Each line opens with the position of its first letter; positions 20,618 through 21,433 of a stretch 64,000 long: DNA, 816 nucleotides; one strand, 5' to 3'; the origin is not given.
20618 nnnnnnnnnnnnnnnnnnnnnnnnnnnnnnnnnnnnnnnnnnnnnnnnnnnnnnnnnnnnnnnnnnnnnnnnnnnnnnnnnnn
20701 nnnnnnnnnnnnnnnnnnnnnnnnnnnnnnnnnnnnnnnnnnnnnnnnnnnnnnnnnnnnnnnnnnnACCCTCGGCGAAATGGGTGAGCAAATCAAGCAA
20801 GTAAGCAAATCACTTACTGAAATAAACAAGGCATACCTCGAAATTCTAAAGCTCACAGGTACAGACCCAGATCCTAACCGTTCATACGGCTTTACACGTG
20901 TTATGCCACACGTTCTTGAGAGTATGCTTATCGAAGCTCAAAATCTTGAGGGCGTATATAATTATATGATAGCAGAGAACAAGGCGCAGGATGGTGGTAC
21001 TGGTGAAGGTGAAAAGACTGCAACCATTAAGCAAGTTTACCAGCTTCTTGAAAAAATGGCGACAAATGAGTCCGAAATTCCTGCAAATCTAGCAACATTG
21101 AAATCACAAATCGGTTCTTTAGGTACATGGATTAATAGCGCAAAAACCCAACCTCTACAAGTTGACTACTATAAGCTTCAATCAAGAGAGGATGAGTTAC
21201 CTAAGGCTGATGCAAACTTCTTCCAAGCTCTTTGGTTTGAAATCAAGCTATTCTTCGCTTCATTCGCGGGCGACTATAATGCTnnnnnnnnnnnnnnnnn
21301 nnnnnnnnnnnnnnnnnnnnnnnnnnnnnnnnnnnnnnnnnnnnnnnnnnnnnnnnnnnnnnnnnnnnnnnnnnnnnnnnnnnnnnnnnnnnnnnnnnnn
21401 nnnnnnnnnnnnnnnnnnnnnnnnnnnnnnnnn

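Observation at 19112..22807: The binding protein has no lipid anchor and carries a tandem duplicated CBM-like module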

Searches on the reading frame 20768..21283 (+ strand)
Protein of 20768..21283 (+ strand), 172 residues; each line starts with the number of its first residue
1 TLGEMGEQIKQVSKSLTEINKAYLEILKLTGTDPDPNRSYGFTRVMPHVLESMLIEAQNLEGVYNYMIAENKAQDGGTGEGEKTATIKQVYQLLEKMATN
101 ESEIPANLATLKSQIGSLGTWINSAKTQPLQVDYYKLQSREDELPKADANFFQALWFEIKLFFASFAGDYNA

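Call 78: search_solved_structures(query=A5, max_evalue=10)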
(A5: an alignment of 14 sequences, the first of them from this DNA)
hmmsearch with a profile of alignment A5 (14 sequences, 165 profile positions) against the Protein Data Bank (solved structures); distinct sequences matched with E-value up to 10: 25.
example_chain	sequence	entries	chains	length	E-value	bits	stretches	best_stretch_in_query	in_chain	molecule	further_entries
8cws_A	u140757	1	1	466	5.2e-06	29.8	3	2-104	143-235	F4132-2 Chain A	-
8cwy_A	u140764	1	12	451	7e-06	29.3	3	2-104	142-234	T32-15-1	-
5cwb_A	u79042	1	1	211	0.00016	24.9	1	2-108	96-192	Designed helical repeat protein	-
8qae_A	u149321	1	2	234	0.0037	20.5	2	2-104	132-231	sc-apCC-6-SLLA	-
8a3k_UNK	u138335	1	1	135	0.0054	20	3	51-103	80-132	sc-apCC-4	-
5cws_C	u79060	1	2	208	0.046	16.9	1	31-109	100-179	Nucleoporin NSP1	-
7tbi_M1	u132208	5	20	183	0.049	16.8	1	31-108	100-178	Nsp1 | NUP62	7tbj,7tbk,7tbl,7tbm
7mwr_B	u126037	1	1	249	0.055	16.7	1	2-99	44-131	LHD101B4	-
6ian_C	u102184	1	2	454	0.13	15.4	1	40-106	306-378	Intraflagellar transport protein 81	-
6e8g_T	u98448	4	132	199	0.37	14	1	57-124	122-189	Charged multivesicular body protein 1b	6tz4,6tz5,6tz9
9r1m_A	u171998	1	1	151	0.44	13.7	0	62-104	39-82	sc-apCC-4-LMF-1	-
7bqq_A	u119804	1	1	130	0.5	13.6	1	58-110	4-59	Gogy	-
8v2q_A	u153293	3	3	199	0.55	13.4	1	56-124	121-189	Charged multivesicular body protein 1b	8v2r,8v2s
1urq_D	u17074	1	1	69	0.59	13.3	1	89-143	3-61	SYNAPTOSOMAL-ASSOCIATED PROTEIN 25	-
9r1k_A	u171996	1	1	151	0.85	12.8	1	57-119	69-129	sc-apCC-4-A7F-1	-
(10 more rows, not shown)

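Call 79: search_protein_families(library=pfam, alignment_id=A5, max_evalue=1)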
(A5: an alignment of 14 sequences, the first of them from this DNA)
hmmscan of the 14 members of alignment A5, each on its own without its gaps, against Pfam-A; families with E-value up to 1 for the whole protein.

A. member 1, seq(172 aa): 1 family
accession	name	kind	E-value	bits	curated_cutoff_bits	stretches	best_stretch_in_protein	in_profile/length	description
PF25474.1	TPR_TmcB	-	0.13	12.6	27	0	5-41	59-95/125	TmcB, TPR repeats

B. families by the number of members that match (of 14 scanned): 17 families
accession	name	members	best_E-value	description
PF25474.1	TPR_TmcB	4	0.047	TmcB, TPR repeats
PF22297.1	PccH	2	0.068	PccH Cytochrome c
PF22316.2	ABhydrolase-like_N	2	0.092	A/B hydrolase-like, N-terminal domain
PF22336.2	RhiE-like_linker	2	0.095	RhiE-like, KS-MAT linker domain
PF12031.14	BAF250_C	2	0.14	SWI/SNF-like complex subunit BAF250/Osa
PF14591.11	AF0941-like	1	0.027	AF0941-like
PF06419.17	COG6_N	1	0.054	Conserved oligomeric complex COG6, N-terminal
PF07889.17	DUF1664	1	0.066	Protein of unknown function (DUF1664)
PF00611.28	FCH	1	0.07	Fes/CIP4, and EFC/F-BAR homology domain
PF23246.1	CC_CDK5RAP2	1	0.072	CDK5 regulatory subunit-associated protein 2-like, coiled coil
PF25432.1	FF_PRPF40A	1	0.075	PRPF40A-like, FF domain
PF07875.18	Coat_F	1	0.091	Coat F domain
PF14071.11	YlbD_coat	1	0.098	Putative coat protein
PF11279.13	DUF3080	1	0.13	Protein of unknown function (DUF3080)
PF11916.13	Vac14_Fig4_bd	1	0.15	Vacuolar protein 14 C-terminal Fig4p binding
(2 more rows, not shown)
